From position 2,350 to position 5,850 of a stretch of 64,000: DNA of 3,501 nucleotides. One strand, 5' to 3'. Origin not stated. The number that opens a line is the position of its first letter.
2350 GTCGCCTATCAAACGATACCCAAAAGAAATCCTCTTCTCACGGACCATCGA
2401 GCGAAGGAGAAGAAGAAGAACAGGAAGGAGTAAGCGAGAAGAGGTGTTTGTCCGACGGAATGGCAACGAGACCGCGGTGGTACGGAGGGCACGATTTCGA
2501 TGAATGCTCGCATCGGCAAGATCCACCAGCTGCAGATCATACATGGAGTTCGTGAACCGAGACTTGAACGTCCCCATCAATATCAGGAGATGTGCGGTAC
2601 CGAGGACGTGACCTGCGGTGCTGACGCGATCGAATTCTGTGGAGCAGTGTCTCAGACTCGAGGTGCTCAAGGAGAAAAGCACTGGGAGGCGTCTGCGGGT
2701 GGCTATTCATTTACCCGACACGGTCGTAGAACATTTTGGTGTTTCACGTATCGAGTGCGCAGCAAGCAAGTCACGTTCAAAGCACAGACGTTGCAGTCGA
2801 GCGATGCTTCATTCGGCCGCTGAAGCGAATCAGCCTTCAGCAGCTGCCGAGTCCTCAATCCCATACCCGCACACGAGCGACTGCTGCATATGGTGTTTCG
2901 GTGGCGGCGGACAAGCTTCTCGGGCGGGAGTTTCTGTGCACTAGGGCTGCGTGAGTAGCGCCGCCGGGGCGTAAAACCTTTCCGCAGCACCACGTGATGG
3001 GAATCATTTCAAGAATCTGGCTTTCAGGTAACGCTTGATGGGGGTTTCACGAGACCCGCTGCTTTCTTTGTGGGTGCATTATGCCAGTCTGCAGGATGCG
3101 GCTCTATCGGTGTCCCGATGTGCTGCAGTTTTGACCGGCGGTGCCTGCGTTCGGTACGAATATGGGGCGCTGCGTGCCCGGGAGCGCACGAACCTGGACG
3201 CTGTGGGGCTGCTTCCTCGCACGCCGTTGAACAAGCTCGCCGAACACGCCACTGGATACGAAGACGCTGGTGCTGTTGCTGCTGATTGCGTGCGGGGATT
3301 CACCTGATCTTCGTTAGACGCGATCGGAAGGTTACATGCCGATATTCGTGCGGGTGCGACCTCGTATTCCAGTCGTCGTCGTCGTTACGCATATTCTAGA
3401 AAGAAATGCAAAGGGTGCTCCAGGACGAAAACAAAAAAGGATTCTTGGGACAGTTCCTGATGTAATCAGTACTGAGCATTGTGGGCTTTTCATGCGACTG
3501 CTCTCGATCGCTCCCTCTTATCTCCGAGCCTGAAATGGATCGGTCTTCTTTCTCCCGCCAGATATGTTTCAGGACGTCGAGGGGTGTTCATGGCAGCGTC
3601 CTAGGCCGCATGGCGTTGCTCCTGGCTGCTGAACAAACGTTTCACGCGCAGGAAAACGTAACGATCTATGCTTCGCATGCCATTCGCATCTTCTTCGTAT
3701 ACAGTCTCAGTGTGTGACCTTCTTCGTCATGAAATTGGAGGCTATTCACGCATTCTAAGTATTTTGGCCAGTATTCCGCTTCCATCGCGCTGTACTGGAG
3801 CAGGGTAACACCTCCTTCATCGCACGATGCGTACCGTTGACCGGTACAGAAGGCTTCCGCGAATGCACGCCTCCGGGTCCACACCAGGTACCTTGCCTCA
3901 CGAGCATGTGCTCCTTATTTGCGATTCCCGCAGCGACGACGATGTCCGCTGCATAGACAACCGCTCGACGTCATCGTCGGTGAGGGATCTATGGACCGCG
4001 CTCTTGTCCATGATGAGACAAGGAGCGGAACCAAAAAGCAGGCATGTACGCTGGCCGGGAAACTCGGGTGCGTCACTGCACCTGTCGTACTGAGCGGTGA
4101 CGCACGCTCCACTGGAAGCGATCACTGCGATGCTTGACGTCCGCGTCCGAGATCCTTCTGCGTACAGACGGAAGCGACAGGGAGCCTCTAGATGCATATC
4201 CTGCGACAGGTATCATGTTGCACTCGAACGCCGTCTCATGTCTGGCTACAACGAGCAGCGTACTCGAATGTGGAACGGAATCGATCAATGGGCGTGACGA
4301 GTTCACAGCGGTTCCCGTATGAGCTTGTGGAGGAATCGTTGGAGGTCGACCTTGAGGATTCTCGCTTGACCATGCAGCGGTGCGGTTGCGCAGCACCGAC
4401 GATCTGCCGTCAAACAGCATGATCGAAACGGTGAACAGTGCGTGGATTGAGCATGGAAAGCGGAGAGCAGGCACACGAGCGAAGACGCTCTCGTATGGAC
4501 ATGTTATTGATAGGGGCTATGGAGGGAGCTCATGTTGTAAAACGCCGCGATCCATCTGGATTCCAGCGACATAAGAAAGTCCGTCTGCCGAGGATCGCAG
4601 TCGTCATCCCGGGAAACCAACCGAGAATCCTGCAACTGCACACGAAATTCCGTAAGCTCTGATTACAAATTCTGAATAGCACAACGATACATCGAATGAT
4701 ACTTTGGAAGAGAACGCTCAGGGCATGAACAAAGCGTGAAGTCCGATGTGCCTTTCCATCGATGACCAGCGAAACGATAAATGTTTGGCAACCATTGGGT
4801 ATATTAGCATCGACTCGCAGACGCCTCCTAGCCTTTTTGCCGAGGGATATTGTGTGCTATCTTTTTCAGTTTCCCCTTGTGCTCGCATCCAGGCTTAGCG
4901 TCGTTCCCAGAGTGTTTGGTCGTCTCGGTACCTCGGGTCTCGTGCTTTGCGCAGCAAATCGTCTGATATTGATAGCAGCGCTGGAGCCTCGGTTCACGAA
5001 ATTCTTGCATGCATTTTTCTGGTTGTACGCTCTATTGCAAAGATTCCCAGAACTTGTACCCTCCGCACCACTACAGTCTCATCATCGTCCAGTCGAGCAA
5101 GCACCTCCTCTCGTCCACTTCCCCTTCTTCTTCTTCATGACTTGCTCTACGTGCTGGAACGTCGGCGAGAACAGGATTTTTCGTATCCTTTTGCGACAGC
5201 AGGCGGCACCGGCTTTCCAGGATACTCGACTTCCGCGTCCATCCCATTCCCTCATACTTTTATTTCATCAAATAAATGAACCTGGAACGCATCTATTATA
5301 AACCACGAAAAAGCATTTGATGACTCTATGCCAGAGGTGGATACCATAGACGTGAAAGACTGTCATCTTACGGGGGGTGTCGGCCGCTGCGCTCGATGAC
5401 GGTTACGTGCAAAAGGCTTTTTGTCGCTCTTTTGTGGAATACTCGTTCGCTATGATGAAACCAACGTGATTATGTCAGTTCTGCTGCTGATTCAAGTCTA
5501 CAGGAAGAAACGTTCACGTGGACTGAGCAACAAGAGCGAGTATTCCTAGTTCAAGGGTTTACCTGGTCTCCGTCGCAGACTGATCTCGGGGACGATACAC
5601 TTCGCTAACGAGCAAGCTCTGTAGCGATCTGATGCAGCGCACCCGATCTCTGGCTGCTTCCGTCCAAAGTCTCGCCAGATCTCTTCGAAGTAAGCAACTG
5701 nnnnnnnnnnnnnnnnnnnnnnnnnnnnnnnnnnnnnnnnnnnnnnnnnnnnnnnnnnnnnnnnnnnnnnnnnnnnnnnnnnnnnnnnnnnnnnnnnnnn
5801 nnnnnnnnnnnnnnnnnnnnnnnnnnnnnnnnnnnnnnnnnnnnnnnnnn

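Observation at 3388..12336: A 6.25-kb gene-bearing segment bracketed by near-identical 1.35-kb inverted repeats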

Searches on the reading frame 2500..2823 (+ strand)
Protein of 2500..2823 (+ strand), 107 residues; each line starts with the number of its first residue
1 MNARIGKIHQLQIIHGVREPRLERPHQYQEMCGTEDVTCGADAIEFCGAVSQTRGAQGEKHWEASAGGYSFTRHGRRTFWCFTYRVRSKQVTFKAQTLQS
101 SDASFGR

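Call 35: find_encoding_contigs(protein=window:2500-2823:+, flank=7000, max_places=10)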
Protein window:2500-2823:+ (107 aa): 24 contigs read that carry it; 10 places shown.
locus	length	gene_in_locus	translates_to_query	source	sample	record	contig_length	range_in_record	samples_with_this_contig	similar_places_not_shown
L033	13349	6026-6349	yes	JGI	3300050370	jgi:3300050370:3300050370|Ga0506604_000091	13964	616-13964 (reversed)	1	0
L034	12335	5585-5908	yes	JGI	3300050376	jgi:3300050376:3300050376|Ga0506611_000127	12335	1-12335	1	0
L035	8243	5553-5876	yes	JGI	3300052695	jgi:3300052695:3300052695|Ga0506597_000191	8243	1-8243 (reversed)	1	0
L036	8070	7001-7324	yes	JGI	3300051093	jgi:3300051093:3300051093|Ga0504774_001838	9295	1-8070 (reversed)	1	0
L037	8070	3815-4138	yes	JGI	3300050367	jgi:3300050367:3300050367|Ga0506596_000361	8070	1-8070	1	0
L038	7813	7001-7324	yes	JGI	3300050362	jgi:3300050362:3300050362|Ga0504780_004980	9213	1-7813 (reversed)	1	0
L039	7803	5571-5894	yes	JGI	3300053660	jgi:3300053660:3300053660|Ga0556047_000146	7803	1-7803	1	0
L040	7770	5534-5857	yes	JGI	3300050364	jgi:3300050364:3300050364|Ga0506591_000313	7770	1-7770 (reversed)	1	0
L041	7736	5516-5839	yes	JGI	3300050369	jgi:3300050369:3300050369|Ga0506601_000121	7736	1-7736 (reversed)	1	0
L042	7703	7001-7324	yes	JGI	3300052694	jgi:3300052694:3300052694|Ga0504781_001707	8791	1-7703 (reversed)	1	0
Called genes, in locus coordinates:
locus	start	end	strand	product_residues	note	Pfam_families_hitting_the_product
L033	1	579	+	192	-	?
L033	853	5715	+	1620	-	-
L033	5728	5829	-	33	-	-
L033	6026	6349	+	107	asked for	-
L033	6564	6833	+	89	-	-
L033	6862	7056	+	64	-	-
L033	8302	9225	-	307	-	-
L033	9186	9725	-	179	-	-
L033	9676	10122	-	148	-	-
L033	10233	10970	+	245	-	PF00565:SNase (weak)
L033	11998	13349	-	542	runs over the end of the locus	PF10396:TrmE_N, PF12631:MnmE_helical, PF01926:MMR_HSR1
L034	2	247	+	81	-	?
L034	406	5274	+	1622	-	-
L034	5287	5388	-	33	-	-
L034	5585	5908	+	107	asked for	-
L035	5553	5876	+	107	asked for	-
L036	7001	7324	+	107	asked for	-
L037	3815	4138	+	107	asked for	-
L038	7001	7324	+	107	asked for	-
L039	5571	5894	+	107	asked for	-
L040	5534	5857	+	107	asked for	-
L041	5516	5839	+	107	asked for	-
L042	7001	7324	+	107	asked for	-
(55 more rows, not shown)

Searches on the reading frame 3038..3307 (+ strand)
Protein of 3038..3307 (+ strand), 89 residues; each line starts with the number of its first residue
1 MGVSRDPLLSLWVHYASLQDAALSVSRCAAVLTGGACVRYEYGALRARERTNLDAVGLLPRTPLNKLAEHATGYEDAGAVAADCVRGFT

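Call 33: find_encoding_contigs(protein=window:3038-3307:+, flank=6000, max_places=10)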
Protein window:3038-3307:+ (89 aa): no gene with exactly this product is on record in the collection.

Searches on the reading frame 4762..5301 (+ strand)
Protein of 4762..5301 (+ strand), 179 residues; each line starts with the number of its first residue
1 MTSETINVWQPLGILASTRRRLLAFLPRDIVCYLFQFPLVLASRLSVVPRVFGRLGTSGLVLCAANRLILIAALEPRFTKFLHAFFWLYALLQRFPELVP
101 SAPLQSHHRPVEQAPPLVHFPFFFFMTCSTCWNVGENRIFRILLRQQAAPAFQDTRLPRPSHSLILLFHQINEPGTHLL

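Call 6: search_protein_families(library=pfam, proteins=[window:4762-5301:+], max_evalue=0.01)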
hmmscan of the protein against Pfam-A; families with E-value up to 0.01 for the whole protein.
window:4762-5301:+ (179 aa): 0 families

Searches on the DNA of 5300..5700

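Call 59: search_rna_families(source=window, start=5300, end=5700, threshold=evalue, max_evalue=1)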
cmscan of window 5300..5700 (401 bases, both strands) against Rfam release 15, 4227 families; matches with E-value up to 1: 2.
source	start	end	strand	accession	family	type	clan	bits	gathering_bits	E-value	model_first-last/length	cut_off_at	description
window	5447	5529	+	RF00476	snosnR61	Gene; snRNA; snoRNA; CD-box;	CL00051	26.6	45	0.044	1-85/85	no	Small nucleolar RNA snR61/Z1/Z11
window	5401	5548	+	RF01881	Xist_exon4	Gene; lncRNA;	-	14.8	100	0.64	1-126/126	no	X-chromosome inactivation gene exon 4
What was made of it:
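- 5447..5529 (+): Candidate box C/D snoRNA upstream of MnmE. It is conserved in the relatives and travels with the block. Call 59 (Rfam snR61/Z1/Z11, 26.6 bits, E 0.044, below the gathering score).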
